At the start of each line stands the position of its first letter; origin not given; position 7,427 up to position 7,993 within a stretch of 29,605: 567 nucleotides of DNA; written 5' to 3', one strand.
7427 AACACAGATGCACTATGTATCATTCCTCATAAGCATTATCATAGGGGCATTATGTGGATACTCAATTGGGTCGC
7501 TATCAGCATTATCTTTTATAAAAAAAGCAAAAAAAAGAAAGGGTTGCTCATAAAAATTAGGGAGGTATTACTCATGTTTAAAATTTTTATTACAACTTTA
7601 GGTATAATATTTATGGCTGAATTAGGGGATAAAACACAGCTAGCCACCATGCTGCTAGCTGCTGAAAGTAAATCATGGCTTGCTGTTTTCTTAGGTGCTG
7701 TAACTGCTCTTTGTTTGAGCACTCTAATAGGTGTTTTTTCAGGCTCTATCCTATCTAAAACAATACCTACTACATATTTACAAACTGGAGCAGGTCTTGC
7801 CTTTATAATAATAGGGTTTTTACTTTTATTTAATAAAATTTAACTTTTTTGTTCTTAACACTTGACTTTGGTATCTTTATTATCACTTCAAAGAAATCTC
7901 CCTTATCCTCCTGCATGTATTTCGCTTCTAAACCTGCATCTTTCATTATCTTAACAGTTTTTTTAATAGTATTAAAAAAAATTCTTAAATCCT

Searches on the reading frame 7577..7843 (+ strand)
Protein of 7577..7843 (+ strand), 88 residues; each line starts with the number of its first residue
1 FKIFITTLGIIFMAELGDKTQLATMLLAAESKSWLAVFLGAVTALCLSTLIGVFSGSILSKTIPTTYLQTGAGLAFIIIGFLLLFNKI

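Call 30: search_protein_families(library=pfam, max_evalue=10, proteins=[window:7577-7843:+])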
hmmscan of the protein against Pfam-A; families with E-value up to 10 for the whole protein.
window:7577-7843:+ (88 aa): 4 families
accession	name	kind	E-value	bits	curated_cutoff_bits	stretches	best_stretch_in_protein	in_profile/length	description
PF01169.24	GDT1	-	4.4e-23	81.8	27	1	6-80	2-75/75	Divalent cation/proton antiporter GDT1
PF01925.25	TauE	-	0.0054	16.9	32.6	1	36-87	60-111/237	Sulfite exporter TauE/SafE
PF11297.13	DUF3098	-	0.037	14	25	1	67-84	7-24/67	Protein of unknown function (DUF3098)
PF22868.1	YmiA-like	-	0.092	13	27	1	31-42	20-31/46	Protein YmiA-like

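Call 72: find_homologous_proteins(query=window:7577-7843:+, max_evalue=1e-15)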
Query window:7577-7843:+ (88 aa): 164 proteins with E <= 1e-15 among 741 candidates; the best 120 are listed.
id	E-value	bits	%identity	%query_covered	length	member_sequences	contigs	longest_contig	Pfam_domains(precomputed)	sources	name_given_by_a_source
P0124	5.3e-45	169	100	100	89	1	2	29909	PF01169.25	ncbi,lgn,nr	ncbi:MAG: TMEM165/GDT1 family protein [Clostridia bacterium]|nr:TMEM165/GDT1 family protein [Clostri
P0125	2.2e-26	109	66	86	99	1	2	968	PF01169.25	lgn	-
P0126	2.5e-25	106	68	93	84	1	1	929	PF01169.25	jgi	jgi:putative Ca2+/H+ antiporter (TMEM165/GDT1 family)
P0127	2.5e-25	106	61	100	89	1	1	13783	PF01169.25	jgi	-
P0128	1.4e-24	104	64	100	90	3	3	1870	PF01169.25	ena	-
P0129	1.9e-24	103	59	86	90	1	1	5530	PF01169.25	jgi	jgi:putative Ca2+/H+ antiporter (TMEM165/GDT1 family)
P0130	2.3e-24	103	64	100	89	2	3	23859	PF01169.25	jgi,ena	-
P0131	4.1e-24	102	61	99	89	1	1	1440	PF01169.25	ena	-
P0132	4.8e-24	102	61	99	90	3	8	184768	PF01169.25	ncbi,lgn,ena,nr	ncbi:MAG: TMEM165/GDT1 family protein [Firmicutes bacterium]|nr:TMEM165/GDT1 family protein [Bacillo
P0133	4.9e-24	102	64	100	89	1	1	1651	PF01169.25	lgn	-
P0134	6.4e-24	102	64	100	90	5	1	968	PF01169.25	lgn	-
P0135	8.4e-24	101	61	100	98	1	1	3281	PF01169.25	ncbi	-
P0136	9.6e-24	101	59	78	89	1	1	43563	PF01169.25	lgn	-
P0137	1.1e-23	101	61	99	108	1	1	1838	PF01169.25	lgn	-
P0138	1.2e-23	101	60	100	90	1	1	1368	PF01169.25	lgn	-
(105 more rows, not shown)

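Call 73: find_encoding_contigs(protein=P0130, flank=6000, max_places=3)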
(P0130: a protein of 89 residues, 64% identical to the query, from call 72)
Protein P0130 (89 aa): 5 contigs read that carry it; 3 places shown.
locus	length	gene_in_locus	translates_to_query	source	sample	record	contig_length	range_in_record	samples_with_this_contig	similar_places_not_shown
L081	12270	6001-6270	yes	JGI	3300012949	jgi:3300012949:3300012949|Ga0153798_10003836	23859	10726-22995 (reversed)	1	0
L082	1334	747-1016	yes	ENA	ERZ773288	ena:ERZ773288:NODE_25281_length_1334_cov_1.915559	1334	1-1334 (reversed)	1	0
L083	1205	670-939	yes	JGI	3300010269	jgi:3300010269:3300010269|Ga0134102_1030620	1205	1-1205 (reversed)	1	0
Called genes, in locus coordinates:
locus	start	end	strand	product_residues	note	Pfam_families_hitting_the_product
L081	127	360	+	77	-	-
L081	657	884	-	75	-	-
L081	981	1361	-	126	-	-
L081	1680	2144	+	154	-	PF07853:DUF1648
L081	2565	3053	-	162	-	-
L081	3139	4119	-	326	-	PF01636:APH, PF03881:Fructosamin_kin (weak)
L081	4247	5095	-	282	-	PF02195:ParB_N, PF17762:HTH_ParB, PF23552:ParB_C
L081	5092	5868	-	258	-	PF00142:Fer4_NifH, PF01656:CbiA, PF02374:ArsA_ATPase (weak), PF06564:CBP_BcsQ, PF09140:MipZ, PF10609:ParA, PF13614:AAA_31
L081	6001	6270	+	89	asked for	PF01169:GDT1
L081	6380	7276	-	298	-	PF02195:ParB_N, PF17762:HTH_ParB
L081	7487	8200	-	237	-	PF02527:GidB, PF13847:Methyltransf_31 (weak)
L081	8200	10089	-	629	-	PF01134:GIDA, PF07992:Pyr_redox_2 (weak), PF21680:GIDA_C_1st, PF13932:SAM_GIDA_C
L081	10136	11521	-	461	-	PF10396:TrmE_N, PF00071:Ras (faint), PF00350:Dynamin_N (faint), PF12631:MnmE_helical, PF03193:RsgA_GTPase (faint), PF01926:MMR_HSR1, PF02421:FeoB_N, PF04548:AIG1 (weak), +1 more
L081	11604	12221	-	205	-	PF14804:Jag_N, PF13083:KH_KhpA-B, PF01424:R3H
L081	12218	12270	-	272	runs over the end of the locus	PF02096:60KD_IMP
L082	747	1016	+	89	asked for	PF01169:GDT1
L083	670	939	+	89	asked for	PF01169:GDT1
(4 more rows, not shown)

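Call 74: find_encoding_contigs(protein=P0127, flank=6000, max_places=2)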
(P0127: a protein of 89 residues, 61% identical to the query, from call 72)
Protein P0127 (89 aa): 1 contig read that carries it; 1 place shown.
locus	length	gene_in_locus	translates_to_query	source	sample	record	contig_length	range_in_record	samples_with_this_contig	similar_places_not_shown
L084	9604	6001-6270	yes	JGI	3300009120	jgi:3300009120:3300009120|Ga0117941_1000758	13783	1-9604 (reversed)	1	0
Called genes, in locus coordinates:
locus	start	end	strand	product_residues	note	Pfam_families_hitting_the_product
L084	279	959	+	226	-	PF02517:Rce1-like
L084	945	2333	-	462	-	PF01225:Mur_ligase, PF08245:Mur_ligase_M, PF02875:Mur_ligase_C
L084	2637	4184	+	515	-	PF03806:ABG_transport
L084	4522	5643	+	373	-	PF04389:Peptidase_M28, PF05343:Peptidase_M42 (faint), PF01546:Peptidase_M20, PF07687:M20_dimer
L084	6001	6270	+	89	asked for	PF01169:GDT1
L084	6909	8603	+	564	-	PF03485:Arg_tRNA_synt_N, PF00750:tRNA-synt_1d, PF05746:DALR_1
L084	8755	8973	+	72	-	-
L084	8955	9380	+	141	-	PF00293:NUDIX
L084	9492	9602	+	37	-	?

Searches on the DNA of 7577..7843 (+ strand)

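Call 75: search_rna_families(sources=[L081, L082, L083, L084], threshold=gathering)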
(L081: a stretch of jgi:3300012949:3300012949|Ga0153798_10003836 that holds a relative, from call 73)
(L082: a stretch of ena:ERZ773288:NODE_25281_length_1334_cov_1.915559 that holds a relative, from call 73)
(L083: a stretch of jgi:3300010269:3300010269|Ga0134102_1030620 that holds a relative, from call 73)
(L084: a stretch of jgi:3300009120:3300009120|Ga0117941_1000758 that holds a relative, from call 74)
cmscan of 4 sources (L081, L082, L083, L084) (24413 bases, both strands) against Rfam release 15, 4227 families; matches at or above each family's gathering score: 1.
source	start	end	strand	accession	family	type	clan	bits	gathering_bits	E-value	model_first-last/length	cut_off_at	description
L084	6456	6656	+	RF00230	T-box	Cis-reg; leader;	-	117.5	93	9.1e-26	1-219/219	no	T-box leader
